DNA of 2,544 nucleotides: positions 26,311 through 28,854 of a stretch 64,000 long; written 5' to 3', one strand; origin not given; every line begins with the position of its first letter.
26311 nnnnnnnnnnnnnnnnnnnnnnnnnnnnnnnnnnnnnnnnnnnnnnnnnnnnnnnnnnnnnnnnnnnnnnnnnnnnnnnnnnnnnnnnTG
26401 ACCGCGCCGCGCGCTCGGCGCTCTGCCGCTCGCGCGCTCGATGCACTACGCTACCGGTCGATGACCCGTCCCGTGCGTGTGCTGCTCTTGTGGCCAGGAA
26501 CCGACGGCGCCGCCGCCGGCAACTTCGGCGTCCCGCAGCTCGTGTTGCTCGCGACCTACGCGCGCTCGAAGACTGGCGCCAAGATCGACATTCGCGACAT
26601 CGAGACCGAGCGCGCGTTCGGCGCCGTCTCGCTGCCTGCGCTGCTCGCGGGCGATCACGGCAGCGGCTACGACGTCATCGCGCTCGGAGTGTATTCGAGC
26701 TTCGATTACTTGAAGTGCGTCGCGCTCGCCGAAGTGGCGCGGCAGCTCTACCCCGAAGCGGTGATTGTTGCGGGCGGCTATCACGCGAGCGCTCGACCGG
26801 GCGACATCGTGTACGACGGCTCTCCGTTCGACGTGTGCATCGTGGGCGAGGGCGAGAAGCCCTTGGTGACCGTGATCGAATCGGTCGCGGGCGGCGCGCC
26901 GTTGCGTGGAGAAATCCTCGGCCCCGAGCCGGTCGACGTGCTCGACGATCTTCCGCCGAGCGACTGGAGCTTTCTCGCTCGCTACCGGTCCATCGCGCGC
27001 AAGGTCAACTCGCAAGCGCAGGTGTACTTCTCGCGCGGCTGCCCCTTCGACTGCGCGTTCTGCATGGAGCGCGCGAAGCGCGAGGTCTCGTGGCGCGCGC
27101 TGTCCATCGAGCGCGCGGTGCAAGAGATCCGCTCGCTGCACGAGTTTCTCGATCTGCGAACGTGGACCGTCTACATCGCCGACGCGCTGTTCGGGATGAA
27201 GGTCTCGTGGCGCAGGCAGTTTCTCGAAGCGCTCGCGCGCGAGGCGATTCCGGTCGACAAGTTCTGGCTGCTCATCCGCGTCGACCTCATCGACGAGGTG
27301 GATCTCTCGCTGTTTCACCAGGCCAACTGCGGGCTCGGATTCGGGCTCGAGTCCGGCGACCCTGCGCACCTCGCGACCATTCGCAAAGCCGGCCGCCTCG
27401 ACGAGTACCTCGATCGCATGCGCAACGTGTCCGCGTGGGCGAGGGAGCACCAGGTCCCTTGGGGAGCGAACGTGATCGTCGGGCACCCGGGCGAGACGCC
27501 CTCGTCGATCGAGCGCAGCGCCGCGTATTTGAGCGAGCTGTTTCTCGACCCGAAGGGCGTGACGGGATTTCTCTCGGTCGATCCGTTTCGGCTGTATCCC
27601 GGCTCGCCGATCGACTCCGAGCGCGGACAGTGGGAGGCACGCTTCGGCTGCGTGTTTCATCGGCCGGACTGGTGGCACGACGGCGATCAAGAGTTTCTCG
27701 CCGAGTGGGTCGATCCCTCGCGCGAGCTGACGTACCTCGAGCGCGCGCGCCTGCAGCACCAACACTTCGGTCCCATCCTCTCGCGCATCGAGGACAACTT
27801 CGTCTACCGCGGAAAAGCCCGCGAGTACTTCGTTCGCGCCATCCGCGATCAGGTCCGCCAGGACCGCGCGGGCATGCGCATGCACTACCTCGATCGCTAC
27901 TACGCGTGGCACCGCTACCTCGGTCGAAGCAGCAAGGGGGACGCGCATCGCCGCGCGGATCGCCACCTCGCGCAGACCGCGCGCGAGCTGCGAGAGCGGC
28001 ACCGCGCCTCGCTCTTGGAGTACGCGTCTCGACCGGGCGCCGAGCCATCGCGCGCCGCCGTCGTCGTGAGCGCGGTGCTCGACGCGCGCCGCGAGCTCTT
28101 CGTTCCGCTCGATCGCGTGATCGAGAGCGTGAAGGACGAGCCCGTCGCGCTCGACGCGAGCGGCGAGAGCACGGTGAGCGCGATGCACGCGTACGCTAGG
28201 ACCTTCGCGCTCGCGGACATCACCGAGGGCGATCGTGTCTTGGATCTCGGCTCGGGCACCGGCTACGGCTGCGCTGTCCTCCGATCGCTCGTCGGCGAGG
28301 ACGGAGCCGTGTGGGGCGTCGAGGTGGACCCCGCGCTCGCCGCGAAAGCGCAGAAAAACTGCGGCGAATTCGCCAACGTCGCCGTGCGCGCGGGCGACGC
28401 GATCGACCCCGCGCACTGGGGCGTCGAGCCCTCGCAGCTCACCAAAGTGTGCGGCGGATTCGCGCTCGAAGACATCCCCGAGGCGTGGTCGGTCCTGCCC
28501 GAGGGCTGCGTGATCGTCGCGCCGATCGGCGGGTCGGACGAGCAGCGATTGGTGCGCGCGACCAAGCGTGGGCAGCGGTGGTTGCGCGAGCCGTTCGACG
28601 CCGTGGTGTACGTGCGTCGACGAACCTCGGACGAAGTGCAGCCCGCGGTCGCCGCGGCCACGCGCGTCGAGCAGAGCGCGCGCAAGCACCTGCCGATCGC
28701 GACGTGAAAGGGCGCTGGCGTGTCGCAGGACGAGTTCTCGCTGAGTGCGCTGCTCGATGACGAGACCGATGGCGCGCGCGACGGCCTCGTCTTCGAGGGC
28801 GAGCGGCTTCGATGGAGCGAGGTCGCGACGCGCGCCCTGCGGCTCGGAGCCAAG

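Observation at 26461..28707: B12-radical SAM enzyme fused to a protein-L-isoaspartate-O-methyltransferase-like domain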

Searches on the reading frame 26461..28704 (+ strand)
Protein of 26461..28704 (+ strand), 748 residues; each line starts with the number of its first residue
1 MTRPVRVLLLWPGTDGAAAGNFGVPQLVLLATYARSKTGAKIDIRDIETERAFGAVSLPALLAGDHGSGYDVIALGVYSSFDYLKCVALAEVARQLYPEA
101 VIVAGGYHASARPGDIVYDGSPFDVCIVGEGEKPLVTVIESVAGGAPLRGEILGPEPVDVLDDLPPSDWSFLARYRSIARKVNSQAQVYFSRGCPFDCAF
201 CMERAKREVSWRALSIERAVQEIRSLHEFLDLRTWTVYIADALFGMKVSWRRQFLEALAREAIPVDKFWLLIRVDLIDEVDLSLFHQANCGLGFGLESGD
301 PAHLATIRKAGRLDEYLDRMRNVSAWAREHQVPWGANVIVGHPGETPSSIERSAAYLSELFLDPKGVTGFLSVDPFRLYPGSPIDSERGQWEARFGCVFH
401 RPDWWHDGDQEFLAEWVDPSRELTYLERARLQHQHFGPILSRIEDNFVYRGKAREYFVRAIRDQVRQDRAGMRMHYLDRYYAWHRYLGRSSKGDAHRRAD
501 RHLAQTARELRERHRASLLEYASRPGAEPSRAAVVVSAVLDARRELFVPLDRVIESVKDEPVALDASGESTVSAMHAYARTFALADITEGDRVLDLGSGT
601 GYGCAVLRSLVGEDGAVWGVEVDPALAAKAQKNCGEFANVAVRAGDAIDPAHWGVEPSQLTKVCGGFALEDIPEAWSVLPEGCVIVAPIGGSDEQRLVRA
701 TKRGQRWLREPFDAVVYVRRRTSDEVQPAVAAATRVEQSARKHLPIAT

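Call 3: search_protein_families(library=pfam, proteins=[window:26461-28704:+], max_evalue=0.01)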
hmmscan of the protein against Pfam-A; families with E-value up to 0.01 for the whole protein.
window:26461-28704:+ (748 aa): 8 families
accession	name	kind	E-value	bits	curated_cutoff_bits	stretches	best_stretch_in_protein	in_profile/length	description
PF01135.25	PCMT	-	3.1e-22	79.8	20.3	1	534-718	20-203/210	Protein-L-isoaspartate(D-aspartate) O-methyltransferase (PCMT)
PF04055.27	Radical_SAM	-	3.2e-13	50.6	29.5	1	189-355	2-164/166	Radical SAM superfamily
PF02310.24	B12-binding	-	2.5e-08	34.2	32.1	1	27-138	17-120/121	B12 binding domain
PF13847.12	Methyltransf_31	-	3e-08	33.9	27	1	588-649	2-65/145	Methyltransferase domain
PF13649.12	Methyltransf_25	-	5.9e-06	27.3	27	1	593-648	1-56/97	Methyltransferase domain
PF01269.23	Fibrillarin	-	0.0031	17.1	27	1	585-652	67-134/227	Fibrillarin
PF08241.18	Methyltransf_11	-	0.0072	17.4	21.2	0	594-649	1-53/95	Methyltransferase domain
PF13489.12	Methyltransf_23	-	0.0087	16.2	27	0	581-637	14-61/164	Methyltransferase domain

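Call 4: search_protein_families(library=ncbifam, proteins=[window:26461-28704:+], max_evalue=0.01)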
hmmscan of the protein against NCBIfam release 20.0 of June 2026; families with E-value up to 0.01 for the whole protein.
window:26461-28704:+ (748 aa): 45 families (the best 25 are shown)
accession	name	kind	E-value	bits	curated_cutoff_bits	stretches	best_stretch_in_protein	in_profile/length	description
TIGR00080.1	pimt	equivalog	8.9e-24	84.5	159.05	1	535-718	25-206/216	protein-L-isoaspartate O-methyltransferase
NF010549.0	PRK13942.1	equivalog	2.9e-20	72.7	282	1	531-718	21-205/215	protein-L-isoaspartate O-methyltransferase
NF001453.0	PRK00312.1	equivalog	1.5e-18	67.2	188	1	530-718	23-207/217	protein-L-isoaspartate(D-aspartate) O-methyltransferase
TIGR04013.1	B12_SAM_MJ_1487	hypoth_equivalog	3e-17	62.6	251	1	81-360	54-333/382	TIGR04013 family B12-binding domain/radical SAM domain-containing protein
TIGR02026.1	BchE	equivalog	7.5e-16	58.1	481.35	1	81-357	75-362/497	magnesium-protoporphyrin IX monomethyl ester anaerobic oxidative cyclase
TIGR04072.2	rSAM_ladder_B12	equivalog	1.7e-15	56.6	360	1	90-360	90-349/443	lipid biosynthesis B12-binding/radical SAM protein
TIGR04364.1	methyltran_FxLD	equivalog_domain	1.9e-15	56.8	320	1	533-705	21-197/394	methyltransferase, FxLD system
TIGR04367.1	HpnR_B12_rSAM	equivalog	3.2e-15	55.6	650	1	84-318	75-315/490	hopanoid C-3 methylase HpnR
NF033712.0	B12_rSAM_KedN5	subfamily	6.1e-14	51.1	700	2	69-142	62-134/624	KedN5 family methylcobalamin-dependent radical SAM C-methyltransferase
NF038361.1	rSAM_Sden_1168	equivalog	1.1e-13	50.7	575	2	186-361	283-452/560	Sden_1168 family B12-binding radical SAM P-methyltransferase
NF050148.1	rSAM_ApyD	equivalog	1.5e-13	50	750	1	82-364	86-370/645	RiPP biosynthesis radical SAM protein ApyD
TIGR04479.1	bcpD_PhpK_rSAM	subfamily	1.4e-12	46.7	600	1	181-359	237-408/504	PhpK family radical SAM P-methyltransferase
NF008823.0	PRK11873.1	subfamily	2.4e-12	46.9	263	1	583-646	71-136/272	arsenite methyltransferase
TIGR04188.1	methyltr_grsp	subfamily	9.2e-12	45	380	1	577-727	95-246/363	ATP-grasp peptide maturase system methyltransferase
NF033070.1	rSAM_AprD4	equivalog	1.8e-11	43.6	500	1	184-363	195-369/456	AprD4 family radical SAM diol-dehydratase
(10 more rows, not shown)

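Call 5: find_homologous_proteins(query=window:26461-28704:+, max_evalue=0.00001)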
Query window:26461-28704:+ (748 aa): 917 proteins with E <= 0.00001 among 8000 candidates; the best 120 are listed.
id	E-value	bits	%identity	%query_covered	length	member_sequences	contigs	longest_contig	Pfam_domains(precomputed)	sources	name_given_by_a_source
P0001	0.0e+0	1717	100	100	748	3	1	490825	PF13847.13,PF13649.13,PF04055.28,PF01135.26,PF02310.25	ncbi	ncbi:MAG: radical SAM protein [Polyangiales bacterium]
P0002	0.0e+0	1536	88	100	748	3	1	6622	PF13847.13,PF13649.13,PF04055.28,PF01135.26,PF02310.25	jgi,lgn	jgi:protein-L-isoaspartate(D-aspartate) O-methyltransferase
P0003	0.0e+0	1483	86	100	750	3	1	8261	PF13847.13,PF13649.13,PF04055.28,PF01135.26,PF02310.25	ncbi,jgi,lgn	jgi:protein-L-isoaspartate(D-aspartate) O-methyltransferase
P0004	0.0e+0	1394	81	100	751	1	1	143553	PF01269.24,PF13649.13,PF04055.28,PF01135.26,PF02310.25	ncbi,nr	ncbi:MAG: radical SAM protein [Myxococcales bacterium]|nr:radical SAM protein [Myxococcales bacteriu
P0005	0.0e+0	1390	80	100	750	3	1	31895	PF13847.13,PF01269.24,PF04055.28,PF01135.26,PF02310.25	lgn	-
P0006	0.0e+0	1364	79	100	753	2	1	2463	PF13847.13,PF13649.13,PF04055.28,PF01135.26,PF08241.19,PF02310.25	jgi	jgi:protein-L-isoaspartate(D-aspartate) O-methyltransferase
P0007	0.0e+0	1352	79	100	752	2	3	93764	PF04055.28,PF01135.26,PF02310.25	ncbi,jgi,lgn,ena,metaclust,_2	metaclust:\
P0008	0.0e+0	1239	73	100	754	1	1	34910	PF13847.13,PF13649.13,PF04055.28,PF01135.26,PF02310.25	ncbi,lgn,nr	ncbi:MAG: radical SAM protein [Deltaproteobacteria bacterium]|nr:radical SAM protein [Deltaproteobac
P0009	0.0e+0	1228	73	100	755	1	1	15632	PF13847.13,PF13649.13,PF04055.28,PF01135.26,PF02310.25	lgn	-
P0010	0.0e+0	1199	71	99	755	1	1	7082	PF13847.13,PF13649.13,PF04055.28,PF01135.26,PF02310.25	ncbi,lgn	-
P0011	0.0e+0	1198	71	100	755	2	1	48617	PF13847.13,PF13649.13,PF04055.28,PF01135.26,PF08241.19,PF02310.25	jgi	jgi:protein-L-isoaspartate(D-aspartate) O-methyltransferase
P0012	0.0e+0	1118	67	96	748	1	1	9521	PF13649.13,PF04055.28,PF01135.26,PF02310.25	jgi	jgi:protein-L-isoaspartate(D-aspartate) O-methyltransferase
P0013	0.0e+0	1049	64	100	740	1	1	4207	PF13847.13,PF00398.27,PF01269.24,PF13649.13,PF04055.28,PF01135.26,PF02310.25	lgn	-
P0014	0.0e+0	1045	66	96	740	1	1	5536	PF13847.13,PF00398.27,PF13649.13,PF04055.28,PF01135.26,PF02310.25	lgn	-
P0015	0.0e+0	1041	65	96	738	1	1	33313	PF13847.13,PF13649.13,PF04055.28,PF01135.26,PF01209.25,PF08241.19,PF02310.25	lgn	-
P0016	0.0e+0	1039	64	100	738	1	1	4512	PF13649.13,PF04055.28,PF01135.26,PF02310.25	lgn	-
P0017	0.0e+0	1035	64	100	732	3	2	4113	PF13649.13,PF04055.28,PF01135.26,PF08241.19,PF02310.25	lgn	-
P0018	0.0e+0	1032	65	98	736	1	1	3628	PF13489.13,PF13649.13,PF04055.28,PF01135.26,PF01209.25,PF08241.19,PF02310.25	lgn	-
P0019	0.0e+0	1026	61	100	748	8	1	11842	PF13847.13,PF13649.13,PF04055.28,PF01135.26,PF08241.19,PF02310.25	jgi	jgi:protein-L-isoaspartate(D-aspartate) O-methyltransferase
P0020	0.0e+0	1026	65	96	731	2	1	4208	PF13649.13,PF04055.28,PF01135.26,PF02310.25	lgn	-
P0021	0.0e+0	1024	63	99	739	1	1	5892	PF13649.13,PF04055.28,PF01135.26,PF02310.25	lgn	-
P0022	0.0e+0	1024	65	97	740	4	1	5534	PF13847.13,PF13649.13,PF04055.28,PF01135.26,PF02310.25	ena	-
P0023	0.0e+0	1023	65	96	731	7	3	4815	PF13649.13,PF04055.28,PF01135.26,PF02310.25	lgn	-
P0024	0.0e+0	1023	63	98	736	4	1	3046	PF13649.13,PF04055.28,PF01135.26,PF08241.19,PF02310.25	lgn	-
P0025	0.0e+0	1023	63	99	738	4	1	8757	PF13649.13,PF04055.28,PF01135.26,PF02310.25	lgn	-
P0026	0.0e+0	1023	63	100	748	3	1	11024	PF13847.13,PF13649.13,PF04055.28,PF01135.26,PF08241.19,PF02310.25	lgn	-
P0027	0.0e+0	1022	63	100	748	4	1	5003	PF13847.13,PF13649.13,PF04055.28,PF01135.26,PF08241.19,PF02310.25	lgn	-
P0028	0.0e+0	1019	66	93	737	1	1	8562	PF13649.13,PF04055.28,PF01135.26,PF02310.25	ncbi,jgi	jgi:protein-L-isoaspartate(D-aspartate) O-methyltransferase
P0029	0.0e+0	1018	66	93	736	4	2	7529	PF13649.13,PF04055.28,PF01135.26,PF02310.25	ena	-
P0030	0.0e+0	1017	62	100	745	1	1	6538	PF13649.13,PF04055.28,PF01135.26,PF02310.25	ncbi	-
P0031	0.0e+0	1013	61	99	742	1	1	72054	PF13649.13,PF04055.28,PF01135.26,PF02310.25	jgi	jgi:protein-L-isoaspartate(D-aspartate) O-methyltransferase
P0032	0.0e+0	1011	61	100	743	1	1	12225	PF13649.13,PF04055.28,PF01135.26,PF01209.25,PF02310.25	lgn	-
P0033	1.0e-297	1008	62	98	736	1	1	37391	PF13649.13,PF04055.28,PF01135.26,PF02310.25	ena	-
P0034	1.0e-297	1008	62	98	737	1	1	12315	PF00398.27,PF13649.13,PF04055.28,PF01135.26,PF02310.25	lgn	-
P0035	1.2e-297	1007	63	96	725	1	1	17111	PF13847.13,PF00398.27,PF13649.13,PF04055.28,PF01135.26,PF02310.25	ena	-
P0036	3.4e-297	1006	61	100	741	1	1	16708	PF13649.13,PF04055.28,PF01135.26,PF02310.25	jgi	jgi:protein-L-isoaspartate(D-aspartate) O-methyltransferase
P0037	6.7e-297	1005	62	98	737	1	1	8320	PF13847.13,PF13649.13,PF04055.28,PF01135.26,PF02310.25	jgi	-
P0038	1.1e-296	1004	63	98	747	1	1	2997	PF13649.13,PF04055.28,PF01135.26,PF02310.25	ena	-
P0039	1.2e-296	1004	62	98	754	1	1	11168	PF13649.13,PF04055.28,PF01135.26,PF02310.25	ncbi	-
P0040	2.1e-296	1003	61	99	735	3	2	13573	PF04055.28,PF01135.26,PF02310.25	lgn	-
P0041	3.3e-296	1003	62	98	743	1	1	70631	PF13649.13,PF04055.28,PF01135.26,PF01209.25,PF08241.19,PF02310.25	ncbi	ncbi:MAG: radical SAM protein [Enhygromyxa sp.]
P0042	3.5e-296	1003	62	96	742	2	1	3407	PF13649.13,PF04055.28,PF01135.26,PF02310.25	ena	-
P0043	7.3e-296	1001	63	96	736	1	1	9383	PF13649.13,PF04055.28,PF01135.26,PF02310.25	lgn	-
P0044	2.0e-295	1000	61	98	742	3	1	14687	PF13649.13,PF04055.28,PF01135.26,PF02310.25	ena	-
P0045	2.1e-295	1000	62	99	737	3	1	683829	PF13649.13,PF04055.28,PF01135.26,PF02310.25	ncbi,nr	ncbi:MAG: radical SAM protein [Myxococcales bacterium]|nr:radical SAM protein [Myxococcales bacteriu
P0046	2.5e-295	1000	61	99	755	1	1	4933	PF13847.13,PF13649.13,PF04055.28,PF01135.26,PF02310.25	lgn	-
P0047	3.6e-295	999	63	97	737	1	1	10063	PF13649.13,PF04055.28,PF01135.26,PF02310.25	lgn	-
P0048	9.3e-295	998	62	100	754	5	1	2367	PF13847.13,PF13649.13,PF04055.28,PF01135.26,PF08241.19,PF08242.19,PF02310.25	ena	-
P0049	1.5e-294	997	63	99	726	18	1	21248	PF13649.13,PF04055.28,PF01135.26,PF08241.19,PF02310.25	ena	-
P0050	1.9e-294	997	62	99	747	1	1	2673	PF13847.13,PF13649.13,PF04055.28,PF01135.26,PF08241.19,PF02310.25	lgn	-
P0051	3.2e-294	996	61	100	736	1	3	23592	PF13649.13,PF04055.28,PF01135.26,PF02310.25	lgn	-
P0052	3.4e-294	996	62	98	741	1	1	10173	PF13847.13,PF13649.13,PF04055.28,PF01135.26,PF02310.25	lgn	-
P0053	3.6e-294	996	64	96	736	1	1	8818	PF13847.13,PF13649.13,PF04055.28,PF01135.26,PF02310.25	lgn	-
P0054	3.7e-294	996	63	97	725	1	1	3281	PF04055.28,PF01135.26,PF02310.25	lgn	-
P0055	4.1e-294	996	62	99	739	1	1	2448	PF13649.13,PF04055.28,PF01135.26,PF02310.25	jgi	jgi:protein-L-isoaspartate O-methyltransferase/radical SAM superfamily enzyme YgiQ (UPF0313 family)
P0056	4.9e-294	995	61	100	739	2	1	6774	PF01269.24,PF13649.13,PF04055.28,PF01135.26,PF02310.25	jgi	jgi:protein-L-isoaspartate(D-aspartate) O-methyltransferase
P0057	3.8e-293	992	61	99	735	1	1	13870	PF13649.13,PF04055.28,PF01135.26,PF02310.25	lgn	-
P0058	7.7e-293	991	59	100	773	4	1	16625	PF13847.13,PF13649.13,PF04055.28,PF01135.26,PF02310.25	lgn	-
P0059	1.0e-292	991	62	98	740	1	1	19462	PF13649.13,PF04055.28,PF01135.26,PF02310.25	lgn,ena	-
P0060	2.6e-292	990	63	96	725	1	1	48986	PF00398.27,PF01269.24,PF13649.13,PF04055.28,PF01135.26,PF02310.25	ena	-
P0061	4.7e-292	989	62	100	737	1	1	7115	PF13649.13,PF04055.28,PF01135.26,PF02310.25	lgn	-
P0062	4.8e-292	989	62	98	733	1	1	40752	PF13649.13,PF04055.28,PF01135.26,PF02310.25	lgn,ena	-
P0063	4.9e-292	989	63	98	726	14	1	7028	PF13649.13,PF04055.28,PF01135.26,PF01209.25,PF08241.19,PF02310.25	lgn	-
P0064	5.3e-292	989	64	96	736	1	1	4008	PF13649.13,PF04055.28,PF01135.26,PF02310.25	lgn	-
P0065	9.0e-292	988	61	99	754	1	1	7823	PF13649.13,PF04055.28,PF01135.26,PF02310.25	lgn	-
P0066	9.3e-292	988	61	99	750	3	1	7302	PF13649.13,PF04055.28,PF01135.26,PF02310.25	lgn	-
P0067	2.0e-291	987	61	100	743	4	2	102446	PF13847.13,PF13649.13,PF04055.28,PF01135.26,PF02310.25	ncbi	-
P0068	4.1e-291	986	61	100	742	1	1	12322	PF13649.13,PF04055.28,PF01135.26,PF02310.25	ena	-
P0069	7.5e-291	985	60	100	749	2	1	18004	PF13847.13,PF13649.13,PF04055.28,PF01135.26,PF02310.25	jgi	jgi:protein-L-isoaspartate(D-aspartate) O-methyltransferase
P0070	1.1e-290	984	61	98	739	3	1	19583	PF13649.13,PF04055.28,PF01135.26,PF02310.25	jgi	-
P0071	2.5e-290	983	61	98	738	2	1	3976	PF04055.28,PF01135.26,PF02310.25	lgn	-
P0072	1.1e-289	981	63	96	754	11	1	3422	PF13847.13,PF13649.13,PF04055.28,PF01135.26,PF02310.25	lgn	-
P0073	1.5e-289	981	61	100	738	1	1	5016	PF13649.13,PF04055.28,PF01135.26,PF02310.25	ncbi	-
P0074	1.8e-289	980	61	100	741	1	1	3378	PF13847.13,PF13649.13,PF04055.28,PF01135.26,PF08241.19,PF02310.25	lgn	-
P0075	2.0e-289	980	62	95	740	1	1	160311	PF13649.13,PF04055.28,PF01135.26,PF02310.25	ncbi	ncbi:MAG: radical SAM protein [Nannocystaceae bacterium]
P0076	2.2e-289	980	60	100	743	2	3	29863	PF13847.13,PF13649.13,PF04055.28,PF01135.26,PF02310.25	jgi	-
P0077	2.3e-289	980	61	98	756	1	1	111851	PF13649.13,PF04055.28,PF01135.26,PF02310.25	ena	-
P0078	2.3e-289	980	62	98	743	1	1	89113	PF13847.13,PF13649.13,PF04055.28,PF01135.26,PF01209.25,PF02310.25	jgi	jgi:protein-L-isoaspartate(D-aspartate) O-methyltransferase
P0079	2.5e-289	980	62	97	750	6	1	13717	PF13847.13,PF13649.13,PF04055.28,PF01189.24,PF01135.26,PF01209.25,PF02310.25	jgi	jgi:protein-L-isoaspartate(D-aspartate) O-methyltransferase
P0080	2.6e-289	980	62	97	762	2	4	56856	PF13847.13,PF13649.13,PF04055.28,PF01135.26,PF01728.26,PF08241.19,PF02310.25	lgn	-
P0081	3.0e-289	980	61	100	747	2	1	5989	PF13649.13,PF04055.28,PF01135.26,PF02310.25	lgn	-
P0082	4.6e-289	979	62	96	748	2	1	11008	PF13847.13,PF13649.13,PF04055.28,PF01189.24,PF01135.26,PF01209.25,PF02310.25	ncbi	-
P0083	8.2e-289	978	61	96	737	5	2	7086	PF13649.13,PF04055.28,PF01135.26,PF08241.19,PF02310.25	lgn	-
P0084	9.5e-289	978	61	99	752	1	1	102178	PF13649.13,PF04055.28,PF01135.26,PF02310.25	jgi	-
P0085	9.5e-289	978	61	99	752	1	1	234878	PF04055.28,PF01135.26,PF02310.25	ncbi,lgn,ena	-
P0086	1.2e-288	978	63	96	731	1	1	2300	PF13649.13,PF04055.28,PF01135.26,PF08241.19,PF02310.25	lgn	-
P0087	1.5e-288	977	62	97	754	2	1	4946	PF13649.13,PF04055.28,PF01135.26,PF02310.25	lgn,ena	-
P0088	2.2e-288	977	63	96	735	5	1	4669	PF13649.13,PF04055.28,PF01135.26,PF02310.25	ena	-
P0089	2.5e-288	977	61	99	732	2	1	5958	PF13847.13,PF04055.28,PF01135.26,PF02310.25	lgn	-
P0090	3.6e-288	976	61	100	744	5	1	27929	PF13847.13,PF13649.13,PF04055.28,PF01135.26,PF02310.25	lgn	-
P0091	5.4e-288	975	60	100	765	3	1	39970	PF13847.13,PF13649.13,PF04055.28,PF01135.26,PF02310.25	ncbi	-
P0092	1.2e-287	974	61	97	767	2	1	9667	PF04055.28,PF01135.26,PF02310.25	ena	-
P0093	1.3e-287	974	63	96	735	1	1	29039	PF13649.13,PF04055.28,PF01135.26,PF02310.25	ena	-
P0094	1.3e-287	974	60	100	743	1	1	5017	PF13847.13,PF13649.13,PF04055.28,PF01135.26,PF02310.25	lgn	-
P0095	2.0e-287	974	61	96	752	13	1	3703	PF13847.13,PF13649.13,PF04055.28,PF01135.26,PF02310.25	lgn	-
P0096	2.8e-287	973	61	100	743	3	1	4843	PF13847.13,PF13649.13,PF04055.28,PF01135.26,PF02310.25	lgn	-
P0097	3.5e-287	973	62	96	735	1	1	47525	PF13649.13,PF04055.28,PF01135.26,PF02310.25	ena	-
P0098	4.1e-287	973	60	99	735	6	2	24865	PF13649.13,PF04055.28,PF01135.26,PF02310.25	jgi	jgi:protein-L-isoaspartate(D-aspartate) O-methyltransferase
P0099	8.0e-287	972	62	97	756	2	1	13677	PF13847.13,PF13649.13,PF04055.28,PF01135.26,PF02310.25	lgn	-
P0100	1.7e-286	971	61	100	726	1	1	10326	PF13847.13,PF13649.13,PF04055.28,PF01135.26,PF02310.25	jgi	jgi:protein-L-isoaspartate(D-aspartate) O-methyltransferase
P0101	1.8e-286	970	62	98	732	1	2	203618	PF04055.28,PF01135.26,PF02310.25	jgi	jgi:protein-L-isoaspartate(D-aspartate) O-methyltransferase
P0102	3.4e-286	970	59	98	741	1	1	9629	PF13649.13,PF04055.28,PF01135.26,PF02310.25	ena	-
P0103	4.5e-286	969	60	98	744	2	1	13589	PF13847.13,PF13649.13,PF04055.28,PF01135.26,PF02310.25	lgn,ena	-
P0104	5.8e-286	969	61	100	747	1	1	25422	PF13649.13,PF04055.28,PF01135.26,PF01209.25,PF02310.25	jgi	jgi:protein-L-isoaspartate O-methyltransferase/radical SAM superfamily enzyme YgiQ (UPF0313 family)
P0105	7.7e-286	968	61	97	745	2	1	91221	PF13847.13,PF13649.13,PF04055.28,PF01135.26,PF02310.25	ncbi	-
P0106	8.0e-286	968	60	100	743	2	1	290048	PF13847.13,PF13649.13,PF04055.28,PF01135.26,PF02310.25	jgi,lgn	jgi:protein-L-isoaspartate(D-aspartate) O-methyltransferase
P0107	8.4e-286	968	61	96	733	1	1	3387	PF04055.28,PF01135.26,PF02310.25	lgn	-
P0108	1.1e-284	965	60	99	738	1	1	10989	PF13847.13,PF13649.13,PF04055.28,PF01135.26,PF02310.25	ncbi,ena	-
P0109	1.4e-284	964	61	95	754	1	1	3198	PF13847.13,PF13649.13,PF04055.28,PF01135.26,PF08241.19,PF08242.19,PF02310.25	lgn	-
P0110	3.5e-284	963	61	97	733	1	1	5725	PF04055.28,PF01135.26,PF02310.25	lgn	-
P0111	3.8e-284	963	62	97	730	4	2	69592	PF13649.13,PF04055.28,PF01135.26,PF08241.19,PF02310.25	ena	-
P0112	1.5e-283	961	59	99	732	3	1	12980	PF13649.13,PF04055.28,PF01135.26,PF08241.19,PF02310.25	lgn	-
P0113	6.9e-283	959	62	98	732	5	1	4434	PF13649.13,PF04055.28,PF01135.26,PF02310.25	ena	-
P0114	7.5e-283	958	60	99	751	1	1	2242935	PF13649.13,PF04055.28,PF01135.26,PF01209.25,PF08241.19,PF02310.25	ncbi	ncbi:radical SAM protein [Nannocystaceae bacterium ST9]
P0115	1.0e-282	958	60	100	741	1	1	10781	PF04055.28,PF01135.26,PF02310.25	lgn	-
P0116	1.0e-282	958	61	98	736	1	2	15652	PF13847.13,PF13649.13,PF04055.28,PF01135.26,PF01728.26,PF08241.19,PF02310.25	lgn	-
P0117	1.1e-282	958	59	100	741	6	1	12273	PF13649.13,PF04055.28,PF01135.26,PF02310.25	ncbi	-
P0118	2.1e-282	957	61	95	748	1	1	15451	PF13847.13,PF13649.13,PF04055.28,PF01135.26,PF08241.19,PF08242.19,PF02310.25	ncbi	ncbi:MAG: radical SAM protein [Polyangiaceae bacterium]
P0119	2.7e-282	957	60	100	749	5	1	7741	PF13649.13,PF04055.28,PF01135.26,PF02310.25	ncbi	-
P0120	3.7e-282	956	59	97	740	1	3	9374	PF13649.13,PF04055.28,PF01135.26,PF02310.25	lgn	-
